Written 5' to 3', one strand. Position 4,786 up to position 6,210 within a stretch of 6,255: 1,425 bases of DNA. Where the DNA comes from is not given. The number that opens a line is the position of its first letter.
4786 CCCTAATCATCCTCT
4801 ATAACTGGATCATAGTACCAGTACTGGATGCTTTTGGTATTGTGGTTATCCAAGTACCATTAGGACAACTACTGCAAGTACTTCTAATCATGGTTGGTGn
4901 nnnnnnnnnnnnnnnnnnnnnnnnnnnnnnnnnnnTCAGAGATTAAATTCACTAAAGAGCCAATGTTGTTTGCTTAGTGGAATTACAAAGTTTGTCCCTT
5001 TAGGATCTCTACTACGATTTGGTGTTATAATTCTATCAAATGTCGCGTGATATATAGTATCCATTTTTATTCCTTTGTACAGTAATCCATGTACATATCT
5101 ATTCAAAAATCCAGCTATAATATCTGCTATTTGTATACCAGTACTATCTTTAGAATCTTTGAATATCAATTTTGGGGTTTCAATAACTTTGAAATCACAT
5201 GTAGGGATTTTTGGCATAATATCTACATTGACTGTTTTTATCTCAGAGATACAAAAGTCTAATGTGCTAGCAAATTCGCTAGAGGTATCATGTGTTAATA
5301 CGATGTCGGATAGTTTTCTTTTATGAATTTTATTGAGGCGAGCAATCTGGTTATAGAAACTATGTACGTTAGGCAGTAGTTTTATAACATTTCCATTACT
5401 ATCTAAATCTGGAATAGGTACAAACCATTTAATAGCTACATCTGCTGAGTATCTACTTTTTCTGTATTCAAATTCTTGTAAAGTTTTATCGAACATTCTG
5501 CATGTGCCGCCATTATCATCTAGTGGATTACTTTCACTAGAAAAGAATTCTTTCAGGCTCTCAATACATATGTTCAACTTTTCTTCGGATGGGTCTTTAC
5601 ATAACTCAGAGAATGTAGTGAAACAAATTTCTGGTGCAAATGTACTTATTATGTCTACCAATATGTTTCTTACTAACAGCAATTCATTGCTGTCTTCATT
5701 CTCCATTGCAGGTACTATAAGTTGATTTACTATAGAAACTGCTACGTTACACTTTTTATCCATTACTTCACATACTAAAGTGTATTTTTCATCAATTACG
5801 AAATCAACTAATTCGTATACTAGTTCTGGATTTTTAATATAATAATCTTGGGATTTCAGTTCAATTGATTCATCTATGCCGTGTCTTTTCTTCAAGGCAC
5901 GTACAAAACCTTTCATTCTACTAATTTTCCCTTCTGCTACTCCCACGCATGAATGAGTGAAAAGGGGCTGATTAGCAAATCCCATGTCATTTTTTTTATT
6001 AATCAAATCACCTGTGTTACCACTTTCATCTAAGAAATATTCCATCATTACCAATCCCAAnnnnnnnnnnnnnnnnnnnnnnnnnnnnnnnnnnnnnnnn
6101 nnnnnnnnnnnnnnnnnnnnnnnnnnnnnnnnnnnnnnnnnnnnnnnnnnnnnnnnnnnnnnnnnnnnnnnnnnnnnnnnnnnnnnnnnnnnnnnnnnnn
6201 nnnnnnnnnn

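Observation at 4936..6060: Stand-alone DUF3800-like gene on the opposite strand: candidate accessory nuclease or defence/anti-defence gene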

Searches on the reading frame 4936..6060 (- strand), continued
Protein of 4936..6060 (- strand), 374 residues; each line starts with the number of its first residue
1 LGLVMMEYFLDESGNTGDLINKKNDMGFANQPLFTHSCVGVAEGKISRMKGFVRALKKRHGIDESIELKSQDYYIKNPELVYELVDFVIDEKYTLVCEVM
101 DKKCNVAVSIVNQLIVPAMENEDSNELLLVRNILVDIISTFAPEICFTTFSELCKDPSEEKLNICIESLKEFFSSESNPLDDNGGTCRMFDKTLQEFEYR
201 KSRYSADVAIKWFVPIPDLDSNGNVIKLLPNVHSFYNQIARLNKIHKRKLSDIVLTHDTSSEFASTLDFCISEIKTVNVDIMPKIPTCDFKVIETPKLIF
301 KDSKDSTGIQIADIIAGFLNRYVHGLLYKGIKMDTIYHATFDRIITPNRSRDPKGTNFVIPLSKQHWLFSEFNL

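Call 57: fold_search(model_id=the predicted structure, library=viral)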
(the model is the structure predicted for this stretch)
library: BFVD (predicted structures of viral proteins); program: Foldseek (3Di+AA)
matches with E <= 10: 168; with E <= 0.001: 1
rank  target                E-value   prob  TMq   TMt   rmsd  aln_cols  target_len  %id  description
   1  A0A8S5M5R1            7.6e-04  1.00  0.40  0.57   8.8       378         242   10  DUF3800 domain-containing protein [Siphoviridae sp. ctPJC19]
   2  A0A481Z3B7            4.0e-01  0.05  0.13  0.11  19.2       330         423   12  Holliday junction resolvase [Pithovirus LCPAC101]
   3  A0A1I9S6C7            4.4e-01  0.14  0.12  0.17  15.2       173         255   11  (no name in the UniProt tables at hand)
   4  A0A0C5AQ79            5.4e-01  0.02  0.10  0.10  23.7       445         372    9  p48/p45 [Spodoptera frugiperda granulovirus]
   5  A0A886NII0            6.3e-01  0.06  0.14  0.17  16.2       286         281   10  (no name in the UniProt tables at hand)
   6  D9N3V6                1.0e+00  0.04  0.16  0.14  32.1       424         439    8  Pol protein (Fragment) [Simian immunodeficiency virus]
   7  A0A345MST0            1.1e+00  0.04  0.09  0.12  22.8       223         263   13  (no name in the UniProt tables at hand)
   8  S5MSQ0                1.4e+00  0.04  0.17  0.09  18.9       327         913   11  Lipid A export ATP-binding/permease protein Msb [Bacillus phage JL]
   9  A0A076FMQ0            1.6e+00  0.02  0.10  0.05  17.9       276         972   12  Putative DEAD/DEAH box helicase [Aureococcus anophagefferens virus]
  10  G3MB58                1.7e+00  0.01  0.11  0.08  25.2       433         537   11  Gp678 [Bacillus phage G]
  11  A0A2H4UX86            1.8e+00  0.02  0.12  0.05  25.6       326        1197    8  GrBNV_gp28-like protein [Drosophila innubila nudivirus]
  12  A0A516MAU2            2.0e+00  0.06  0.12  0.18  12.3       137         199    8  (no name in the UniProt tables at hand)
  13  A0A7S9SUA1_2          2.0e+00  0.02  0.13  0.07  21.7       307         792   11  Uncharacterized protein [Virus NIOZ-UU157]
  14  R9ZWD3                2.0e+00  0.01  0.10  0.08  36.9       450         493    8  Uncharacterized protein [Cellulophaga phage phi19:3]
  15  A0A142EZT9            2.1e+00  0.09  0.18  0.30  17.0       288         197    8  (no name in the UniProt tables at hand)
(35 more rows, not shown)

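Call 61: search_protein_families(library=pfam, alignment_id=A2, max_evalue=0.00001)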
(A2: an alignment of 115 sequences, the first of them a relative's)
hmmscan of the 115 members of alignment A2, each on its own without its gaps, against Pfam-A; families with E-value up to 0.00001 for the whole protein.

A. member 1, L021:2098-3270:+ (391 aa): 1 family
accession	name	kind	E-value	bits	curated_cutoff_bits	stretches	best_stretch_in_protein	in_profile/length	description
PF12686.12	DUF3800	-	2.8e-10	41.5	21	1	17-304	1-147/149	Protein of unknown function (DUF3800)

B. families by the number of members that match (of 115 scanned): 104 families (the first 25 are shown)
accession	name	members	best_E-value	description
PF02195.25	ParB_N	3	4.3e-09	ParB N-terminal domain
PF00580.27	UvrD-helicase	2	1.8e-92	UvrD/REP helicase N-terminal domain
PF01609.27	DDE_Tnp_1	2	1.7e-30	Transposase DDE domain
PF22726.1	NCAB2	2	2.3e-28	NACHT C-terminal Alpha/Beta 2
PF08808.17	RES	2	2.3e-27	RES domain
PF13245.12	AAA_19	2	1.1e-25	AAA domain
PF00589.27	Phage_integrase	2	2.1e-20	Phage integrase family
PF13401.12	AAA_22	2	1.5e-19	AAA domain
PF00929.31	RNase_T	2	2.5e-14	Exonuclease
PF13676.11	TIR_2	2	1.3e-13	TIR domain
PF01381.28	HTH_3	2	1.6e-13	Helix-turn-helix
PF09722.15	Xre_MbcA_ParS_C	2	4.8e-13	Antitoxin Xre/MbcA/ParS C-terminal toxin-binding domain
PF13560.12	HTH_31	2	2e-06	Helix-turn-helix domain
PF02028.23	BCCT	1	2.3e-204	BCCT, betaine/carnitine/choline family transporter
PF13701.12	DDE_Tnp_1_4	1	6.4e-146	Transposase DDE domain group 1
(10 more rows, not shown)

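Call 62: search_protein_families(library=padloc, alignment_id=A2, max_evalue=0.00001)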
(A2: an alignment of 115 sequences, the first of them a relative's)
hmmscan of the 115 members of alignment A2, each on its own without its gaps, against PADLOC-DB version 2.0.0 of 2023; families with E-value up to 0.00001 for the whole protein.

A. member 1, L021:2098-3270:+ (391 aa): 0 families

B. families by the number of members that match (of 115 scanned): 250 families (the first 25 are shown)
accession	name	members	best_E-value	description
PDLC00143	GajB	2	3.1e-266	UrvD helicase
PDLC00111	GajB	2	4.8e-236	UrvD helicase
PDLC03802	RTasHel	2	3.8e-116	DRT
PDLC00114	GajB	2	2.5e-111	UrvD helicase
PDLC00132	GajB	2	6.3e-104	UrvD helicase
PDLC00117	GajB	2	8.6e-87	UrvD helicase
PDLC00135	GajB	2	9.8e-82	UrvD helicase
PDLC01747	Cas1g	2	8.4e-79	-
PDLC00113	GajB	2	2.1e-78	UrvD helicase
PDLC00127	GajB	2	9.8e-62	UrvD helicase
PDLC02067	Cas1b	2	5.4e-56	-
PDLC00128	GajB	2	3.8e-54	UrvD helicase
PDLC00137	GajB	2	3.9e-54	UrvD helicase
PDLC00107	GajB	2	3.3e-51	UrvD helicase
PDLC00130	GajB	2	8.6e-51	UrvD helicase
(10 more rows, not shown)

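Call 81: search_protein_representatives(alignment_id=A1)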
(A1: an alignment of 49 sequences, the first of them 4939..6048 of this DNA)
Query: 49 sequences, 370 profile positions. Proteins with E-value up to 0.001 (for the whole library): 1439; up to 1e-10: 620; up to 1e-30: 300. The best 150 are listed.
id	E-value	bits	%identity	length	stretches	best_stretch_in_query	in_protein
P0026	5.8e-154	528.9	-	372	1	2-370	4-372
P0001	4.3e-144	496.4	-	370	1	2-369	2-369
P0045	1.6e-135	468.2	-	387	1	2-365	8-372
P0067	2.0e-131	454.7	-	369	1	2-369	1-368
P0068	1.9e-129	448.2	-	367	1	3-369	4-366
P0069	8.8e-127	439.4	-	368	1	2-369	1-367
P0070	1.7e-126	438.5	-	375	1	2-369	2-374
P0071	1.0e-121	422.8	-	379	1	2-369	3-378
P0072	6.7e-119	413.5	-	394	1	4-364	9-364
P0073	2.3e-117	408.4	-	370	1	2-369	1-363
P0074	3.3e-117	407.9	-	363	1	3-364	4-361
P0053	1.3e-116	406.0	-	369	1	2-365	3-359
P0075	2.2e-116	405.2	-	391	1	3-359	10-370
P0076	5.0e-112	390.9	-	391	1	2-366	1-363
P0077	2.0e-111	388.9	-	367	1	2-366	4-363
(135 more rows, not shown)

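Call 91: search_protein_families(library=padloc, proteins=[L019:9743-10342:+, L018:3548-8008:+], max_evalue=0.01)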
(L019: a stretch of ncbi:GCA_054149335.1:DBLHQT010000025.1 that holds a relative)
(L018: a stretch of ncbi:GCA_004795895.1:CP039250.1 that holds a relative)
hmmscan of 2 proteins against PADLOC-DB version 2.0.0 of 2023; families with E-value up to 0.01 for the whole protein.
L019:9743-10342:+ (199 aa): 0 families

L018:3548-8008:+ (1486 aa): 0 families

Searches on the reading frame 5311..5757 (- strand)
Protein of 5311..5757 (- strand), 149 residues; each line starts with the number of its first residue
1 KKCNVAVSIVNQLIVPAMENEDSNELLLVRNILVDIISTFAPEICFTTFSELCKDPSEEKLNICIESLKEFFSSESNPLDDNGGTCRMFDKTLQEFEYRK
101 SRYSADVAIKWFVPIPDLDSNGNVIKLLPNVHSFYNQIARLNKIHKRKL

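Call 82: predict_structure(alignment_id=A3)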
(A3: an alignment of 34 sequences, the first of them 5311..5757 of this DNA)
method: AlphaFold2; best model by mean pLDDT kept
length: 149 residues; sequences in the alignment: 34
mean_pLDDT: 85.8   pTM: 0.78
mean pLDDT of the five models: 85.8, 85.8, 85.0, 84.1, 83.6
residues with pLDDT >= 90: 87; 70-90: 38; 50-70: 24; < 50: 0
segments of 3 or more residues with pLDDT < 50: none
pLDDT, mean of each block of 10 residues (from residue 1): 88 84 84 94 96 94 97 91 93 95 94 83 69 60 63
secondary structure, 60 per line:
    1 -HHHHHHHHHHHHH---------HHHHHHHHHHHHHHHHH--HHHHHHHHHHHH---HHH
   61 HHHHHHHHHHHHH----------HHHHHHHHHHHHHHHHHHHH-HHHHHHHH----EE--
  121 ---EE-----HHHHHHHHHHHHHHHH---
elements in order: H2-14 H24-40 H43-54 H58-73 H84-103 H105-112 H131-146
